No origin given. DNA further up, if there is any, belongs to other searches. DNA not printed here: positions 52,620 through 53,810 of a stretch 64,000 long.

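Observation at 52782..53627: CurM/olefin-synthase-type sulfotransferase domain embedded inside an NRPS module (T-ST-C), paired with a Ser-type A domain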

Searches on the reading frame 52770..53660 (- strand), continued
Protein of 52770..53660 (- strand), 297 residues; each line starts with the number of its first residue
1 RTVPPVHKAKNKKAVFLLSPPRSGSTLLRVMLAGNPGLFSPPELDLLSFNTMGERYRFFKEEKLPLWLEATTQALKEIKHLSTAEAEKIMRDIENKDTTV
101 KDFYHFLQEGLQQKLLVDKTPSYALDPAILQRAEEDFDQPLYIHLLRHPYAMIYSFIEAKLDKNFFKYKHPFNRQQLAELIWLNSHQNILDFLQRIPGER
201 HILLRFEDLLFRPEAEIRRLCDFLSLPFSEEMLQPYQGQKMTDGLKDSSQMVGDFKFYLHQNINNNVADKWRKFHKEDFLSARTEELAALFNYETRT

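Call 84: fold_search(model_id=the predicted structure, library=pdb)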
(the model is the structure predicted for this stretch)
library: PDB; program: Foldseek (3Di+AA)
matches with E <= 10: 739; with E <= 0.001: 59
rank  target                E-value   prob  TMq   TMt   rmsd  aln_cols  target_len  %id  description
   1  4gbm                  1.2e-26  1.00  0.87  0.91   2.6       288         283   41  Sulfotransferase Domain from the Curacin Biosynthetic Pathway (released 2012-10-17)
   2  4gox                  7.7e-25  1.00  0.84  0.91   2.5       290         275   41  Sulfotransferase Domain from the Synechococcus PCC 7002 Olefin Synthase (released 2012-10-17)
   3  3ap3_C                3.5e-08  1.00  0.62  0.64   9.6       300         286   15  Crystal structure of human tyrosylprotein sulfotransferase-2 complexed with PAP (released 2011-10-26)
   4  3ap1_A                7.5e-08  1.00  0.60  0.60   9.8       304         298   15  Crystal structure of human tyrosylprotein sulfotransferase-2 complexed with PAP and C4 peptide (released 2011-10-26)
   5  5wrj_A                7.9e-08  1.00  0.61  0.65   9.7       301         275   16  Crystal structure of human tyrosylprotein sulfotransferase-1 complexed with PAP and gastrin peptide (released 2017-09-06)
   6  3ap3_B                7.9e-08  1.00  0.58  0.61  10.0       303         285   14  Crystal structure of human tyrosylprotein sulfotransferase-2 complexed with PAP (released 2011-10-26)
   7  5wrj_C                1.1e-07  1.00  0.61  0.66   7.6       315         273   16  Crystal structure of human tyrosylprotein sulfotransferase-1 complexed with PAP and gastrin peptide (released 2017-09-06)
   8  3ap1_B                1.3e-07  1.00  0.59  0.59   9.8       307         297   15  Crystal structure of human tyrosylprotein sulfotransferase-2 complexed with PAP and C4 peptide (released 2011-10-26)
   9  9wwe                  1.4e-07  1.00  0.60  0.59   9.9       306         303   16  Crystal structure of human tyrosylprotein sulfotransferase 2 (TPST2) in cation-bound state (released 2025-12-31)
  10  3ap2_B                1.8e-07  1.00  0.61  0.61   8.8       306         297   15  Crystal structure of human tyrosylprotein sulfotransferase-2 complexed with PAP,C4 peptide, and phosphate ion (released 2011-10-26)
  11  8w5z_A                2.5e-07  1.00  0.62  0.56   9.9       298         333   17  Crystal structure of tick tyrosylprotein sulfotransferase reveals the activation mechanism of tick anticoagulant prote (released 2024-04-10)
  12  3ap3_D                2.5e-07  1.00  0.61  0.62  10.2       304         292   14  Crystal structure of human tyrosylprotein sulfotransferase-2 complexed with PAP (released 2011-10-26)
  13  3ap2_A                2.6e-07  1.00  0.59  0.58  10.0       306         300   14  Crystal structure of human tyrosylprotein sulfotransferase-2 complexed with PAP,C4 peptide, and phosphate ion (released 2011-10-26)
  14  5wri_A                3.2e-07  1.00  0.60  0.64   9.7       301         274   16  Crystal structure of human tyrosylprotein sulfotransferase-1 complexed with PAP and C4 peptide (released 2017-09-13)
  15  3ap3_A                3.4e-07  1.00  0.64  0.67   7.7       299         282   16  Crystal structure of human tyrosylprotein sulfotransferase-2 complexed with PAP (released 2011-10-26)
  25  22ga_B                1.2e-05  1.00  0.44  0.41  10.3       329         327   16  Crystal structure of sorghum sulfotransferase LGS1 reveals sulfation-assisted BC-ring formation in strigolactone biosy (released 2026-02-04)
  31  22ga_A                2.4e-05  1.00  0.44  0.41  10.8       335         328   15  Crystal structure of sorghum sulfotransferase LGS1 reveals sulfation-assisted BC-ring formation in strigolactone biosy (released 2026-02-04)
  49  1x8k_A                5.4e-04  1.00  0.44  0.39  10.1       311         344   14  Crystal structure of retinol dehydratase in complex with anhydroretinol and inactive cofactor PAP (released 2005-02-08)
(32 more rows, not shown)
